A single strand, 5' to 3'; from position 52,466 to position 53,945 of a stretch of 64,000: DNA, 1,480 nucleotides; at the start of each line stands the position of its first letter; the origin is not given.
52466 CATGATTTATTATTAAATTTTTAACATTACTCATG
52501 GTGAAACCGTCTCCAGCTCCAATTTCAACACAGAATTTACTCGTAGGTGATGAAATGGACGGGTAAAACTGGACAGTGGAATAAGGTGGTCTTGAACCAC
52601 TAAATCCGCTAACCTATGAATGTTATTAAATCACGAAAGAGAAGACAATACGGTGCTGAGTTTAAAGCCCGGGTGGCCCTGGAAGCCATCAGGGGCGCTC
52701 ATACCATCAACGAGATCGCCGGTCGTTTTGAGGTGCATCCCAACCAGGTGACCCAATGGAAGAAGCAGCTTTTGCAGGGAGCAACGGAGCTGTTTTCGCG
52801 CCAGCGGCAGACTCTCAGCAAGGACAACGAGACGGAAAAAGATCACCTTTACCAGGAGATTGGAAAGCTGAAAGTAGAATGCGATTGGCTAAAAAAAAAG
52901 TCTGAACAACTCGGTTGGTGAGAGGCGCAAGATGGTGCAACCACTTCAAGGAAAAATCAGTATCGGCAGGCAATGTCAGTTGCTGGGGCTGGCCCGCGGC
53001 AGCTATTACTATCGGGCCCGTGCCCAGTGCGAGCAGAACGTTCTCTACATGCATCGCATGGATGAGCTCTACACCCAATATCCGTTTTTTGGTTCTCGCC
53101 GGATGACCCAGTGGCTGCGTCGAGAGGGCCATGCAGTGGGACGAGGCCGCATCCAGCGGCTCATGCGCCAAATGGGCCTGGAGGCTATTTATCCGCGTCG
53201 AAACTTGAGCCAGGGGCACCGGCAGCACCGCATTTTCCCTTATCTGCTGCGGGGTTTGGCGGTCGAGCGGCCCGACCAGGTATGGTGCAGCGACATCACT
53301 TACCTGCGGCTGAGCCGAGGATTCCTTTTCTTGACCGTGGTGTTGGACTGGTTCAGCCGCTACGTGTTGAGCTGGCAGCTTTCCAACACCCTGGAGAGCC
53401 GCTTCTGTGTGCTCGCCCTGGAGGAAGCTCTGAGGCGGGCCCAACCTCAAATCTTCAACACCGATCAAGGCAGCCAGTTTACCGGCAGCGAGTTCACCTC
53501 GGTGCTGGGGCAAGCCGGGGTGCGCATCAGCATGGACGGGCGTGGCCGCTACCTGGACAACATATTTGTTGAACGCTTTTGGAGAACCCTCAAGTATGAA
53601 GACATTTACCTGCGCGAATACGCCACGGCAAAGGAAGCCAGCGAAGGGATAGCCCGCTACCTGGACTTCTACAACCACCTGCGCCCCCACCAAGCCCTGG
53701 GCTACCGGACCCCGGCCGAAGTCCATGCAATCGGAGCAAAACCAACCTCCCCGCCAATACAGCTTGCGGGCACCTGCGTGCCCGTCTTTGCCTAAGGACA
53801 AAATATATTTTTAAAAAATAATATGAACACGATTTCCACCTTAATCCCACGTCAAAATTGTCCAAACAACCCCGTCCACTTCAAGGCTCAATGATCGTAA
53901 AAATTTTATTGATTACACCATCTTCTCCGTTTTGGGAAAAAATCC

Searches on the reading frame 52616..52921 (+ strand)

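Call 85: search_protein_families(library=pfam, proteins=[window:52616-52921:+], max_evalue=0.01)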
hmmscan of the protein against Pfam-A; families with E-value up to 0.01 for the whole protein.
window:52616-52921:+ (101 aa): 5 families
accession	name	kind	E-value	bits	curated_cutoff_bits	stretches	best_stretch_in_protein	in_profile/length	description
PF01527.26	HTH_Tnp_1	-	1.7e-09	38.2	24.1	1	7-62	2-57/75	Transposase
PF13518.12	HTH_28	-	1.5e-06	28.6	25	1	16-55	1-39/52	Helix-turn-helix domain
PF13384.12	HTH_23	-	0.0013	18.9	24.6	1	18-53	8-42/50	Homeodomain-like domain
PF13542.12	HTH_Tnp_ISL3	-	0.0044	16.9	27.4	1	7-48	7-46/51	Helix-turn-helix domain of transposase family ISL3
PF14973.11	TINF2_N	-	0.0068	17.2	29.4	1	3-81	29-113/149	TERF1-interacting nuclear factor 2 N-terminus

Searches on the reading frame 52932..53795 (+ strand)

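Call 85: search_protein_families(library=pfam, proteins=[window:52932-53795:+], max_evalue=0.01)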
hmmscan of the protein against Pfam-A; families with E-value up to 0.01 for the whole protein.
window:52932-53795:+ (287 aa): 4 families
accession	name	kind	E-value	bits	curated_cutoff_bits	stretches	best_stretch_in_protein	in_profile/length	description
PF00665.32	rve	-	5.3e-21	75.2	32.6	1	112-205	2-100/102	Integrase core domain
PF13683.12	rve_3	-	1.1e-17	63.9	26.5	1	196-261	2-67/67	Integrase core domain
PF13276.12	HTH_21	-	9.5e-16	58.2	28.1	1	40-90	7-59/60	HTH-like domain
PF13333.12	rve_2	-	1.4e-05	25.5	22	1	214-263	1-50/56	Integrase core domain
